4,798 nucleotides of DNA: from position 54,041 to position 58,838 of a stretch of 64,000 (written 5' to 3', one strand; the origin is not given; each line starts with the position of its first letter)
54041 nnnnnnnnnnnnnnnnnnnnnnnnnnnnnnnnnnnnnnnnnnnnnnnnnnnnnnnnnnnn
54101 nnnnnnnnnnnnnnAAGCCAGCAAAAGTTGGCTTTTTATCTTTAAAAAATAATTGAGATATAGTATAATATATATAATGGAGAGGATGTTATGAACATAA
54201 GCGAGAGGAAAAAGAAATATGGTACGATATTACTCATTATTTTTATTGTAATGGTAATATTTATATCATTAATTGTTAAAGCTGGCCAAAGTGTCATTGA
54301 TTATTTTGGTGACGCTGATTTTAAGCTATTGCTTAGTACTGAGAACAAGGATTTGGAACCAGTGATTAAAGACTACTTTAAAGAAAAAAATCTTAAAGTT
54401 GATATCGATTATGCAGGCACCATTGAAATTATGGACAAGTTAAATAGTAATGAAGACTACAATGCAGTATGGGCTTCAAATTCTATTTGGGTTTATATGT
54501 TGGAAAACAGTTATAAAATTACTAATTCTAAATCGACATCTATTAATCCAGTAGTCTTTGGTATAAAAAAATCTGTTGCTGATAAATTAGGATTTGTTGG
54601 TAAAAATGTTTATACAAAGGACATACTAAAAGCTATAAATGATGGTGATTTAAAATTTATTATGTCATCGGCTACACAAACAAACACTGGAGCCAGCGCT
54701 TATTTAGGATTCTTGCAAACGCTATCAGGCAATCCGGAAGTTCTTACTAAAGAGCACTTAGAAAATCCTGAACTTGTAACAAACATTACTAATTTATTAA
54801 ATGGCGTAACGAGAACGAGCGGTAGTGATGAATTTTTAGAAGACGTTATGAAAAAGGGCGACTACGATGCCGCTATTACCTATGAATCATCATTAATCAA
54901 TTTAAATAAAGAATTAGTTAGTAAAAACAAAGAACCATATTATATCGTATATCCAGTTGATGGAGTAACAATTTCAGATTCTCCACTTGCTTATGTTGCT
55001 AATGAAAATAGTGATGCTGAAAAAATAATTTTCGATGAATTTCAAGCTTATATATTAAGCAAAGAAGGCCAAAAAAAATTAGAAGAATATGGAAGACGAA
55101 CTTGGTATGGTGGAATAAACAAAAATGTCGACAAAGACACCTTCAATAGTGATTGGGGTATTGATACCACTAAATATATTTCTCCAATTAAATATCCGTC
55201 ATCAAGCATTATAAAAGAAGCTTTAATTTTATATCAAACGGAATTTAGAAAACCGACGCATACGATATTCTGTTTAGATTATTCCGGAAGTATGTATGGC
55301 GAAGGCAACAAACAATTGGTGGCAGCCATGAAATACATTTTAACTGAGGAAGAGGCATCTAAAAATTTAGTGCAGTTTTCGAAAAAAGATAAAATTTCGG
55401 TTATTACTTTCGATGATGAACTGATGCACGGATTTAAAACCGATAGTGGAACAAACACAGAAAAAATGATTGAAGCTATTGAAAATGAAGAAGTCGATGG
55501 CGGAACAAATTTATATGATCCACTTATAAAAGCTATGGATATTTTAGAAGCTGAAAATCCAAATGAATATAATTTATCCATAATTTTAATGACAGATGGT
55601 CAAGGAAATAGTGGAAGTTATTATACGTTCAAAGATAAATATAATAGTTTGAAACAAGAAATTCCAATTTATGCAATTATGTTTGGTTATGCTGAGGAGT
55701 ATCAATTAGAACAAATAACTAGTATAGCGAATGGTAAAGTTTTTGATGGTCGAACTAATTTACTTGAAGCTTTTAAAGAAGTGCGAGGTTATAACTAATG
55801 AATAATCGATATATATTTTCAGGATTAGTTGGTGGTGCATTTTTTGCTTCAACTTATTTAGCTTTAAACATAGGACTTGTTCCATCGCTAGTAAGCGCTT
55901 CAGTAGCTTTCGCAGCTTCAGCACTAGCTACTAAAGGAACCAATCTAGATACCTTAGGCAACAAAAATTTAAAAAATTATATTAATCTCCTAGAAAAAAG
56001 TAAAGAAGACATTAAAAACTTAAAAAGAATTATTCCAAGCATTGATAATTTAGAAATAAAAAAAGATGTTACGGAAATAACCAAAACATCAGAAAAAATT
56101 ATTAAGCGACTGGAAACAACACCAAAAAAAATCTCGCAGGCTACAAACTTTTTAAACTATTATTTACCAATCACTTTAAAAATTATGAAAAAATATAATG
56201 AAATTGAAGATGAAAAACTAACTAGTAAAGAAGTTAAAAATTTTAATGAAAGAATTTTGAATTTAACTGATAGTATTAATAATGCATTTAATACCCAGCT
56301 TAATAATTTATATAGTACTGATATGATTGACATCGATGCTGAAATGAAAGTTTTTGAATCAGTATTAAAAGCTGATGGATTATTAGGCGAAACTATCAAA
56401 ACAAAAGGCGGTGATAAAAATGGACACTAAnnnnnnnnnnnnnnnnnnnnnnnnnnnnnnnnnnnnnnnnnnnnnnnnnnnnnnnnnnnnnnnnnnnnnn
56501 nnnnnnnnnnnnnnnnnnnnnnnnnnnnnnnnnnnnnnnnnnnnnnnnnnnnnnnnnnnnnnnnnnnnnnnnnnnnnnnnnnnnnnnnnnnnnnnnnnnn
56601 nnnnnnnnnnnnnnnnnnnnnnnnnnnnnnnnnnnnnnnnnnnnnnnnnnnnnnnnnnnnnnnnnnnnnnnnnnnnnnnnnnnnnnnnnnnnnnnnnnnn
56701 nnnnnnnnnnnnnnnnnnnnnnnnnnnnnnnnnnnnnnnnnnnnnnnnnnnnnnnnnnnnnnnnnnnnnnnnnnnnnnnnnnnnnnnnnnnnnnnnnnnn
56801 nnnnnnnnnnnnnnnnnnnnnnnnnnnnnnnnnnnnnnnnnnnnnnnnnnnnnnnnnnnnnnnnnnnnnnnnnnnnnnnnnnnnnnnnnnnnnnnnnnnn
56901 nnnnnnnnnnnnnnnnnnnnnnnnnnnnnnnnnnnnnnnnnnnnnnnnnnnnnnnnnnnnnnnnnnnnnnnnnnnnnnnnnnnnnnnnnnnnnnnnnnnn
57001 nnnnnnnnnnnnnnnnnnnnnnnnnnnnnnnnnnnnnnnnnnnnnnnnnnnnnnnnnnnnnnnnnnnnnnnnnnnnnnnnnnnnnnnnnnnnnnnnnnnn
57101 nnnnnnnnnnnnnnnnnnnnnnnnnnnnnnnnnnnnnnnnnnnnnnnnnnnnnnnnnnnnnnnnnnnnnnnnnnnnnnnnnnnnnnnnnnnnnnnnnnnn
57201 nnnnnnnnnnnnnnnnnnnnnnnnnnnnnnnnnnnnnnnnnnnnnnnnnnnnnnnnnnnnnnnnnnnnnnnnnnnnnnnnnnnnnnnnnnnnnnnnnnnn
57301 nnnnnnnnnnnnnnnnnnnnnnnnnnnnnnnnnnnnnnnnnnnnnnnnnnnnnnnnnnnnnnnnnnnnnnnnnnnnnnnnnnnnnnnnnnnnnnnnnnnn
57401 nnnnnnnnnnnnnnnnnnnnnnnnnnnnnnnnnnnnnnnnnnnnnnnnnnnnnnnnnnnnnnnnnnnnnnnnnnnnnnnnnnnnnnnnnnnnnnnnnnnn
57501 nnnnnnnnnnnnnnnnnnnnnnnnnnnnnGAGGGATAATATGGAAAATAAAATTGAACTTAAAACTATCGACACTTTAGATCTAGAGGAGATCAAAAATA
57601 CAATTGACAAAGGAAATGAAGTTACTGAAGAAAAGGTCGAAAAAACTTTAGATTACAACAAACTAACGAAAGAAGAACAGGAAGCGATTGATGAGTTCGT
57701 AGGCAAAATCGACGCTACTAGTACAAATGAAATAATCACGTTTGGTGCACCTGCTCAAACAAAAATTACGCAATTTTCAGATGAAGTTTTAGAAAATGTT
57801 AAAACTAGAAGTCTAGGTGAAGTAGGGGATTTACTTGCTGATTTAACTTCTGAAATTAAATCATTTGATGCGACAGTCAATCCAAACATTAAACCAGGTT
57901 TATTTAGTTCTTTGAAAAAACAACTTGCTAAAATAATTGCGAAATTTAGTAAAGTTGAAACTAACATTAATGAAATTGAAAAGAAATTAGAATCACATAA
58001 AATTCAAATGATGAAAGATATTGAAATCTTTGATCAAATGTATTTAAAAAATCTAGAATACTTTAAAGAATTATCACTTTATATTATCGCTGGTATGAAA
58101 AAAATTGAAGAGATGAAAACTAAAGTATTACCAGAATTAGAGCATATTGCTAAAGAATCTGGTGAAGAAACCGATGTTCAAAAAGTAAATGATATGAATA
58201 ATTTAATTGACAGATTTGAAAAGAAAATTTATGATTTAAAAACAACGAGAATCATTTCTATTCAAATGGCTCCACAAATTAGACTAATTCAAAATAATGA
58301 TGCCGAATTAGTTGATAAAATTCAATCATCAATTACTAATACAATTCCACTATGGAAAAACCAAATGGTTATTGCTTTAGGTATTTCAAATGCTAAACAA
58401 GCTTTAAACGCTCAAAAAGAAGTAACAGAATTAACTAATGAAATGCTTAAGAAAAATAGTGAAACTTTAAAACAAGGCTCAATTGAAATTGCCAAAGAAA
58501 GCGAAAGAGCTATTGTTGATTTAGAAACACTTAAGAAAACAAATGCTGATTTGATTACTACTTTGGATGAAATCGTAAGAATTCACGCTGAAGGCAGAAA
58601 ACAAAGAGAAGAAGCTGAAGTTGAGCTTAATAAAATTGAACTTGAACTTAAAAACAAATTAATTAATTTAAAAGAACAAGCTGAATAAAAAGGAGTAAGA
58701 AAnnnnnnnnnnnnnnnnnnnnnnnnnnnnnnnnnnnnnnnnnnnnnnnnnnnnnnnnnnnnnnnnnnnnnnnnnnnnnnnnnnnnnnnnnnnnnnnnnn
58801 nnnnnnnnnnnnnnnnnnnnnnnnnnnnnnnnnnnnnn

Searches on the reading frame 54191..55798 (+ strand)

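Call 10: search_protein_families(library=pfam, proteins=[window:54191-55798:+], max_evalue=0.001)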
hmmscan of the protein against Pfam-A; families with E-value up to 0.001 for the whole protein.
window:54191-55798:+ (535 aa): 5 families
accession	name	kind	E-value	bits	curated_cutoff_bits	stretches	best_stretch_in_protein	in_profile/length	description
PF13531.11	SBP_bac_11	-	7.8e-18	65.5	25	1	55-302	13-226/227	Bacterial extracellular solute-binding protein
PF00092.34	VWA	-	9.9e-14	52.4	23.8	1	359-518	3-160/174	von Willebrand factor type A domain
PF13519.12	VWA_2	-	4e-12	47.1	27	1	358-471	1-107/107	von Willebrand factor type A domain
PF13768.12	VWA_3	-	9.5e-10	39.2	27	1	359-515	4-151/155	von Willebrand factor type A domain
PF13416.11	SBP_bac_8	-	3.4e-05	24.2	27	1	184-322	155-275/279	Bacterial extracellular solute-binding protein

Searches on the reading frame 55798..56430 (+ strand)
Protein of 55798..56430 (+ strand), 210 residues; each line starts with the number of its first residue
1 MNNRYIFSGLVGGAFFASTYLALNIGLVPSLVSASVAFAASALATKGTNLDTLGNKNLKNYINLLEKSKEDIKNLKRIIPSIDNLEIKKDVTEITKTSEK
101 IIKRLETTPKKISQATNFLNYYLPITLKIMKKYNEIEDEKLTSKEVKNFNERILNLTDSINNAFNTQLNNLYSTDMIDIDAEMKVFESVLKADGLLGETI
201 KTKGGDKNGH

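Call 82: search_protein_families(library=pfam, proteins=[window:55798-56430:+], max_evalue=0.0001)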
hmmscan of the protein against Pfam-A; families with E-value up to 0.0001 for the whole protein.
window:55798-56430:+ (210 aa): 1 family
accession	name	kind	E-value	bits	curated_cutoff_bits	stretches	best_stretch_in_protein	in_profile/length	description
PF10112.14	Halogen_Hydrol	-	3.6e-27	96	29.8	1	4-185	3-190/191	5-bromo-4-chloroindolyl phosphate hydrolysis protein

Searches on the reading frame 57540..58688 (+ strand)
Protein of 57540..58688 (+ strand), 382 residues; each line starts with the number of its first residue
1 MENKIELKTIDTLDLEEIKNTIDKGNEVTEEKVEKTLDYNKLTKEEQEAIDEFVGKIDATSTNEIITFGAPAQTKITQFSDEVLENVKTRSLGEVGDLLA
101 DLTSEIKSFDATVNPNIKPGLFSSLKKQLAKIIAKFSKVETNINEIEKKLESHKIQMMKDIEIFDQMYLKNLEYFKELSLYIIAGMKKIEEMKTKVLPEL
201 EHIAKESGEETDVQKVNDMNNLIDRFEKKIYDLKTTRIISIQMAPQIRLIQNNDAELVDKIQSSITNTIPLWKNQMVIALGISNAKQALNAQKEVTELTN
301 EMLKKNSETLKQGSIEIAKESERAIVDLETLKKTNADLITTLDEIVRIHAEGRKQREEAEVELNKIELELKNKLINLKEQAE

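Call 82: search_protein_families(library=pfam, proteins=[window:57540-58688:+], max_evalue=0.0001)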
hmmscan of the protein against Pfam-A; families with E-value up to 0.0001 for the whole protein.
window:57540-58688:+ (382 aa): 1 family
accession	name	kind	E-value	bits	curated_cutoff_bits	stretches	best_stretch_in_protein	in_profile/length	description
PF05816.16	TelA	-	3.7e-116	388.3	30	1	50-375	1-331/332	Toxic anion resistance protein (TelA)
